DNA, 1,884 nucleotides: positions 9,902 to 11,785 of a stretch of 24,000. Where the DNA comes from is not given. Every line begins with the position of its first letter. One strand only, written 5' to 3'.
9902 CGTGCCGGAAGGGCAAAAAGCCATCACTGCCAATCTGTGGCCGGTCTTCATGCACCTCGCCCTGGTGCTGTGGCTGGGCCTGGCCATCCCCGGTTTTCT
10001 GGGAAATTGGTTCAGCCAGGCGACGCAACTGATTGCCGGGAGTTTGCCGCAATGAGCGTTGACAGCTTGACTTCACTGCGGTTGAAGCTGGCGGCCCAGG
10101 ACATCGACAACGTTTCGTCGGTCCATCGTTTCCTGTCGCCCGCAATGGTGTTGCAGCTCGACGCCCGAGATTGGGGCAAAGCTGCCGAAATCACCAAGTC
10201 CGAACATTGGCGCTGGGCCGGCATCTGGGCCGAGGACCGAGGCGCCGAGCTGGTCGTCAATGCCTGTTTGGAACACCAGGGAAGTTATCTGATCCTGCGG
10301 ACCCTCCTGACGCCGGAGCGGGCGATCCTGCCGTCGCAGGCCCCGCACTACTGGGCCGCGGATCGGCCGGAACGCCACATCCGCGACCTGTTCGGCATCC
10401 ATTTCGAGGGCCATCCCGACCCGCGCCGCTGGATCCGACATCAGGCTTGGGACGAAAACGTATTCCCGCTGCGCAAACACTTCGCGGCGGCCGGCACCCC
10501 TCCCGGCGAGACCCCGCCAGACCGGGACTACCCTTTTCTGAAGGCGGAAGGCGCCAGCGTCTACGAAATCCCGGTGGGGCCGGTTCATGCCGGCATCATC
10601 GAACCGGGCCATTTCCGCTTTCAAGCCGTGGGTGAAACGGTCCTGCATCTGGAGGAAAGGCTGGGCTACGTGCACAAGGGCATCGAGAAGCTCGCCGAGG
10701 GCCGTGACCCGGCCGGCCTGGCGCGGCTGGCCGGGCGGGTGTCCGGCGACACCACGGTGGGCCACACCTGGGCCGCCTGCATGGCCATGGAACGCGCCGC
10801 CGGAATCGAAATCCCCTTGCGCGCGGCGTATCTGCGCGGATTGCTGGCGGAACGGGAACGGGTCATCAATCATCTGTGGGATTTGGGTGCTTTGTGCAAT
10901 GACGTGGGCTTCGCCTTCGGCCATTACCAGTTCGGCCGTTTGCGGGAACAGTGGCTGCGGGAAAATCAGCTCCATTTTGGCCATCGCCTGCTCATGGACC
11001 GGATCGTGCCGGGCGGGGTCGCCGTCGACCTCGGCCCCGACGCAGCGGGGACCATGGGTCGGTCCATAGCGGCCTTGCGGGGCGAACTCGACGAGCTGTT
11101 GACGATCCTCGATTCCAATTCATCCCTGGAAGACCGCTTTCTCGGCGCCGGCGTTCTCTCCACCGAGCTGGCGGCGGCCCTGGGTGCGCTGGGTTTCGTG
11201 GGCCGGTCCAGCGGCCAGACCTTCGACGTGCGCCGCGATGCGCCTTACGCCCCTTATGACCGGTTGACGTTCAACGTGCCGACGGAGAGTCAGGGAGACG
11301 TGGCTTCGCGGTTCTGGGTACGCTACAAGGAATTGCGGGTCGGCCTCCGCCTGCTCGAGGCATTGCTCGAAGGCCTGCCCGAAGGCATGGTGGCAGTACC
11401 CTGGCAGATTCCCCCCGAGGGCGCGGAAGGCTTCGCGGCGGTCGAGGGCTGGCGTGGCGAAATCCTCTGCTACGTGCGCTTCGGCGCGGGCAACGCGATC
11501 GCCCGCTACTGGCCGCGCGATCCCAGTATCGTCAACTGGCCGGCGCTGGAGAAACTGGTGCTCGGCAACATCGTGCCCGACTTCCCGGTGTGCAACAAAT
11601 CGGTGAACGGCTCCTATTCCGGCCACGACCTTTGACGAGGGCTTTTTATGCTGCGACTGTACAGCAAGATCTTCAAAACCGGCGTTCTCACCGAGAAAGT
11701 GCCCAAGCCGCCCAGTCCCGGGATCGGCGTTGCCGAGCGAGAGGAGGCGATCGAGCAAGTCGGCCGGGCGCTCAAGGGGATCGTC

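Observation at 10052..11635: The 'hydrogenase large subunit' has lost all NiFe-ligating cysteines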

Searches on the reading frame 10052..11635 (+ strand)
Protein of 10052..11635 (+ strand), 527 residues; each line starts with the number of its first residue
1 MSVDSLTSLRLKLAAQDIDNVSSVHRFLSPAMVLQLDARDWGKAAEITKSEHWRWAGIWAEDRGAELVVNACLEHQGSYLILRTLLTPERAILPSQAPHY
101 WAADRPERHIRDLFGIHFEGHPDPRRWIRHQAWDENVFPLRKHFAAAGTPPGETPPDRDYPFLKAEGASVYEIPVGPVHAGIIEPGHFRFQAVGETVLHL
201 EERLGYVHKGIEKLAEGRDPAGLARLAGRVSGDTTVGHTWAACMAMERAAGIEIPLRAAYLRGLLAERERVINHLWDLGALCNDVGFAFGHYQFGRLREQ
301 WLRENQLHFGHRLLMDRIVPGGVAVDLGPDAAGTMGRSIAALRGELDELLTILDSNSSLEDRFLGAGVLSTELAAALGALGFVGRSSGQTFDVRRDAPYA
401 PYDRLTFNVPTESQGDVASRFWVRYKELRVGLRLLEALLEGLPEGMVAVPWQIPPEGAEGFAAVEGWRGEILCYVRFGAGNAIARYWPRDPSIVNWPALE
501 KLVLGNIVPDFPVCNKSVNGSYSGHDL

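Call 6: search_solved_structures(query=window:10052-11632:+, show_alignments=5)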
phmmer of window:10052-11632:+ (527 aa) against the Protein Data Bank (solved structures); distinct sequences matched with E-value up to 0.001: 97 (the best 60 are shown).
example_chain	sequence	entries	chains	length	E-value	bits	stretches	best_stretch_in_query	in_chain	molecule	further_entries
7z0s_E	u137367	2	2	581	5.8e-65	223.4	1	80-524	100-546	Formate hydrogenlyase subunit 5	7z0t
6cfw_L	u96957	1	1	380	7.5e-37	130.6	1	172-519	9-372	Membrane-bound hydrogenase subunit alpha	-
7q5y_B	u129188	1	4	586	4.8e-36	128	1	174-443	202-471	NADH-quinone oxidoreductase subunit C/D 2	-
2fug_4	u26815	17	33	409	2.5e-33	119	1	167-451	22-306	NADH-quinone oxidoreductase chain 4 | NADH-QUINONE OXIDOREDUCTASE SUBUNIT 4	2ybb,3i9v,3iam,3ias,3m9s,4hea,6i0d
8e73_S2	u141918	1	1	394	7e-33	117.5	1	175-449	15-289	NDUS2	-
8bpx_D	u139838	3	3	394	2.2e-32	115.9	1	176-449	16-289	NADH dehydrogenase [ubiquinone] iron-sulfur protein 2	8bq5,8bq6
7aqr_D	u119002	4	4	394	2.2e-32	115.9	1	176-449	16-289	NADH dehydrogenase subunit 7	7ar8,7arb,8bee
7ar7_D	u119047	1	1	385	2.5e-32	115.7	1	176-449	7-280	NADH dehydrogenase [ubiquinone] iron-sulfur protein 2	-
6x89_S2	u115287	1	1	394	1.8e-31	112.9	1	190-449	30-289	NDUS2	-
7a23_G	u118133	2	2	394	2.5e-31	112.4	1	176-449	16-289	Nad7m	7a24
6gcs_C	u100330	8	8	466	2.7e-31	112.3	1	171-449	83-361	49-KDA PROTEIN (NUCM) | Subunit NUCM of NADH:Ubiquinone Oxidoreductase (Complex I) | NUCM protein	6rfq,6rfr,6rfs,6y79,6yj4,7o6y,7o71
8ba0_D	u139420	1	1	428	2.8e-31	112.3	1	176-450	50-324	Complex I-49kD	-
8b9z_D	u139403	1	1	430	2.8e-31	112.2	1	176-450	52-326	Complex I-49kD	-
6h8k_C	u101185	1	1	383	2.9e-31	112.2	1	175-449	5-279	NUCM protein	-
8esw_S2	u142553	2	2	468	3.9e-31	111.8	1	176-449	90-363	Complex I-49kD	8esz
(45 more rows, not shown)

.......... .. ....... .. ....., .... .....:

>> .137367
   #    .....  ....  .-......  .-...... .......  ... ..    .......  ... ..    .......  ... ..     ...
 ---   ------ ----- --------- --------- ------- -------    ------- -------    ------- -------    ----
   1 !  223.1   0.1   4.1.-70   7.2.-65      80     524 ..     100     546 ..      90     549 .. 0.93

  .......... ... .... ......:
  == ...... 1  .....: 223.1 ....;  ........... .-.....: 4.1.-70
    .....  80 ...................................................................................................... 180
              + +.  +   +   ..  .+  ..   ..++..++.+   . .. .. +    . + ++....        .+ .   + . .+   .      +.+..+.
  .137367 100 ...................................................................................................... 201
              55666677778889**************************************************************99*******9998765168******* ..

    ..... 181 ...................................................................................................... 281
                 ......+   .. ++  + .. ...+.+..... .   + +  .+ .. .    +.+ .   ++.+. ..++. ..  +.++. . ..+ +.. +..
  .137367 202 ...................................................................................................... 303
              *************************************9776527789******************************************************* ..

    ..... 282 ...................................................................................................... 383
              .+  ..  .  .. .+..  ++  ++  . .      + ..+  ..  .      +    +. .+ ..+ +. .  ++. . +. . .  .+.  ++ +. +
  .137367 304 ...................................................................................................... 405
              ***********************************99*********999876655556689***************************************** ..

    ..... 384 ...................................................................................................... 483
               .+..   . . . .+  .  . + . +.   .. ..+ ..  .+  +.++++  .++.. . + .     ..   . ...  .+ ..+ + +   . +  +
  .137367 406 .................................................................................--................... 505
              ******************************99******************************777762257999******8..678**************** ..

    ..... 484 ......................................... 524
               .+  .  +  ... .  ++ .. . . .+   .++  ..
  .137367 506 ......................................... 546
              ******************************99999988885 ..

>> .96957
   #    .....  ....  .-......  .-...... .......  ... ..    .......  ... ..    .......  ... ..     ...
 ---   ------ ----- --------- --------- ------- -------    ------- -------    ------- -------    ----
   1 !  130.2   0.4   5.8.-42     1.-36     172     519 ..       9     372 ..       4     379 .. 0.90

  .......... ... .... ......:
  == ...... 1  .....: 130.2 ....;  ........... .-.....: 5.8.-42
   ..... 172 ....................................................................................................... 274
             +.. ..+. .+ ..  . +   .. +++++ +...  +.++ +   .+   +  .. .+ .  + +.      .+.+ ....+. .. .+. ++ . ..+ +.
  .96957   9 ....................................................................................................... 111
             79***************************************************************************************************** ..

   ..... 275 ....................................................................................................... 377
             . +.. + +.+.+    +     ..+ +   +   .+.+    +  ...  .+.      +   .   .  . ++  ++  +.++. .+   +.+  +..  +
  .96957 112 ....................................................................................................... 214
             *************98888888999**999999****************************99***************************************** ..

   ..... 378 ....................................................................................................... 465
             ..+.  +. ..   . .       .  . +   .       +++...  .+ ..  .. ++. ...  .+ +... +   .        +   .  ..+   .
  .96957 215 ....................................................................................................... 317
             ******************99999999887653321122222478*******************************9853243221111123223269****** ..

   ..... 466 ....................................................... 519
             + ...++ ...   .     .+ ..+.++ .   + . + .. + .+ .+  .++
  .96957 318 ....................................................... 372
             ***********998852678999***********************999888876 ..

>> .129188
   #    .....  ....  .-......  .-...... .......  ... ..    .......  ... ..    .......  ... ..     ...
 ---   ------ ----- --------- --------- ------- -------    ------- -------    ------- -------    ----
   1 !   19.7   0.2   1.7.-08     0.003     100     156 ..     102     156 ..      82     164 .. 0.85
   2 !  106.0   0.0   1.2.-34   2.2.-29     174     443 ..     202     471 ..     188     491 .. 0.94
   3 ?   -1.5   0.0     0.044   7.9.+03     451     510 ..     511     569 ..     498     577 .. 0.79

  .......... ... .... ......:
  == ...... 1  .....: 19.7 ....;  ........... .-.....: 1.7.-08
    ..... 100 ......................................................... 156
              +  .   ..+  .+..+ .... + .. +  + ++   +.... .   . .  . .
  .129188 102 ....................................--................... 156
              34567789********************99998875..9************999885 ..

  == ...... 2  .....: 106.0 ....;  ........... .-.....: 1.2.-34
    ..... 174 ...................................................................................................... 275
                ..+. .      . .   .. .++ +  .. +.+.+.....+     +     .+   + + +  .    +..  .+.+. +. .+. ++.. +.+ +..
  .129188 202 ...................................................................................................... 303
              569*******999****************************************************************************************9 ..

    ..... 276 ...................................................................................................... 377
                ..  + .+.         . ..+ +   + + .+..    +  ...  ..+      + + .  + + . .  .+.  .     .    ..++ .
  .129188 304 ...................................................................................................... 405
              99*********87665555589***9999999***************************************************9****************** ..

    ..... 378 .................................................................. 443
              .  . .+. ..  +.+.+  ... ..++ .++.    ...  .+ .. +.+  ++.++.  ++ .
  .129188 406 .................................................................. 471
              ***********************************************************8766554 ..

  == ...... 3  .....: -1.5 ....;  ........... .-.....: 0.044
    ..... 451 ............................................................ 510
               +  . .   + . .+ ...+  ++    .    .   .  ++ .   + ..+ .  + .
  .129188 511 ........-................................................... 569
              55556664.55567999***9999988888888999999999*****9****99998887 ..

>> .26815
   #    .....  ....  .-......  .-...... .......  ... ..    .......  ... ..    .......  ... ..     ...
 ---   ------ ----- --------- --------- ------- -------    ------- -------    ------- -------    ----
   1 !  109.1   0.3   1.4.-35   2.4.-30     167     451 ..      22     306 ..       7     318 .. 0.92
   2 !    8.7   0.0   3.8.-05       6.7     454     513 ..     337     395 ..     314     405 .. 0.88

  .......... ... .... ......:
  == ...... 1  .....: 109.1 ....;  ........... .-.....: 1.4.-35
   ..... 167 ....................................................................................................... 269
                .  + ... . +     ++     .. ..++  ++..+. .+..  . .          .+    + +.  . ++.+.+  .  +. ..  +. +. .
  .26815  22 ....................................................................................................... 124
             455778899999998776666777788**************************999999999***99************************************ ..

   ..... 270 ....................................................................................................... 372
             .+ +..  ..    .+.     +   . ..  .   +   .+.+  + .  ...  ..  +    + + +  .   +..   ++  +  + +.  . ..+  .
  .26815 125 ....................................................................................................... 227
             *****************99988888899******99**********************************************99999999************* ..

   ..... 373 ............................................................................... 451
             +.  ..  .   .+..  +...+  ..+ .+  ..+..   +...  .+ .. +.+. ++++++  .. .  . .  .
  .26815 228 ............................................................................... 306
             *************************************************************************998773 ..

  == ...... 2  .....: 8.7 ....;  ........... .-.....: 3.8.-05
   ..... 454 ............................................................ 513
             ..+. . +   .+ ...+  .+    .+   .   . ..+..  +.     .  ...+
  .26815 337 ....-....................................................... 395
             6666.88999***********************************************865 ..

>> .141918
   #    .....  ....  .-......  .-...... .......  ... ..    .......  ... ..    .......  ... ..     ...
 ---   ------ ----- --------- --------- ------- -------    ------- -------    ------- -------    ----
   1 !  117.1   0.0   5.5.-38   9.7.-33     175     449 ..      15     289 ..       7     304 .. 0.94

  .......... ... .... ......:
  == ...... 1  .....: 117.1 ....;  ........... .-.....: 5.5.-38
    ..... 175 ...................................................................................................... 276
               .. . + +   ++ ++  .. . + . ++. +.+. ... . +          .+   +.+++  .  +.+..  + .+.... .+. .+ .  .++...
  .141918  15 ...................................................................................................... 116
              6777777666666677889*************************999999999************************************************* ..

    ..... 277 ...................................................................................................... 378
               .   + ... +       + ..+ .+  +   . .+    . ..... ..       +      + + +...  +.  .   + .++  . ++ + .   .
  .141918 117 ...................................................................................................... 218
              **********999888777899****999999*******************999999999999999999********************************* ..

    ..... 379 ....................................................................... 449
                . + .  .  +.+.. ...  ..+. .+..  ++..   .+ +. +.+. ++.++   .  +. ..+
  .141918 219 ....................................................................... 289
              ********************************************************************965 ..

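Call 8: search_protein_families(library=pfam, proteins=[window:10052-11635:+])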
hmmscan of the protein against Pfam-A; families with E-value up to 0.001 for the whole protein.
window:10052-11635:+ (527 aa): 3 families
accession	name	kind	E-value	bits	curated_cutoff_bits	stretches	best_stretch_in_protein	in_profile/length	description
PF00346.24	Complex1_49kDa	-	3.6e-38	131.6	24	1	291-448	8-165/271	Respiratory-chain NADH dehydrogenase, 49 Kd subunit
PF00329.25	Complex1_30kDa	-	8e-17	62.4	22.5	1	55-149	26-123/124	Respiratory-chain NADH dehydrogenase, 30 Kd subunit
PF00374.24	NiFeSe_Hases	-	1.2e-08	34.8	25.8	1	209-275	1-67/508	Nickel-dependent hydrogenase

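Call 9: search_protein_families(library=ncbifam, proteins=[window:10052-11635:+])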
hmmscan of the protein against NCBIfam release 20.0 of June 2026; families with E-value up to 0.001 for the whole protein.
window:10052-11635:+ (527 aa): 24 families
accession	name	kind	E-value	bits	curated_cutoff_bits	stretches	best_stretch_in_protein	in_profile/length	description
NF004739.1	PRK06075.1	equivalog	7.1e-60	202.8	360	1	171-448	1-278/384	NADH-quinone oxidoreductase subunit D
NF009808.0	PRK13292.1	equivalog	4e-50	170.5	1156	1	76-446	307-683/791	NADH-quinone oxidoreductase subunit B/C/D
NF008974.0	PRK12322.1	equivalog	4.7e-49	167.3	522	1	174-511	10-350/366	NADH-quinone oxidoreductase subunit D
TIGR01962.1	NuoD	equivalog_domain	3.6e-48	164.4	459.35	1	175-448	7-280/386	NADH dehydrogenase (quinone) subunit D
NF040602.1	F420_dehyd_FpoD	exception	5.5e-42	144.1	600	1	173-523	10-368/372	F420H2 dehydrogenase subunit FpoD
NF008728.0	PRK11742.1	equivalog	3.2e-39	134.8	840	2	175-448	219-492/598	NADH-quinone oxidoreductase subunit C/D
NF005649.0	PRK07415.1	equivalog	5.2e-32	111.3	583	1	176-446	16-287/394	NAD(P)H-quinone oxidoreductase subunit H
TIGR01961.1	NuoC_fam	subfamily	1.6e-10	41.5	122.45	1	72-146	49-120/122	NADH (or F420H2) dehydrogenase, subunit C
NF033181.1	NiFeSe_hydrog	equivalog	5.2e-09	35.5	600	1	186-275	14-104/507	nickel-dependent hydrogenase large subunit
NF009141.0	PRK12494.1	equivalog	2.9e-07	30.5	175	1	82-144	103-163/175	NAD(P)H-quinone oxidoreductase subunit J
NF004733.0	PRK06074.1-5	equivalog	3.6e-07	30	225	1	86-148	93-153/203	NADH-quinone oxidoreductase subunit C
NF045518.1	H2_NiFeSe_large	exception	8.1e-07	28.2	780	1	203-268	32-97/485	NiFeSe hydrogenase large subunit HysA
NF004734.0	PRK06074.2-1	equivalog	4.5e-06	26.8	169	1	80-144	86-149/164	NADH-quinone oxidoreductase subunit C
NF004737.0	PRK06074.2-4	equivalog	6.9e-06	26.1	144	1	87-145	69-125/150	NADH-quinone oxidoreductase subunit C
TIGR03295.1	frhA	equivalog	1e-05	24.7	392.5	1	209-274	41-106/412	coenzyme F420 hydrogenase subunit alpha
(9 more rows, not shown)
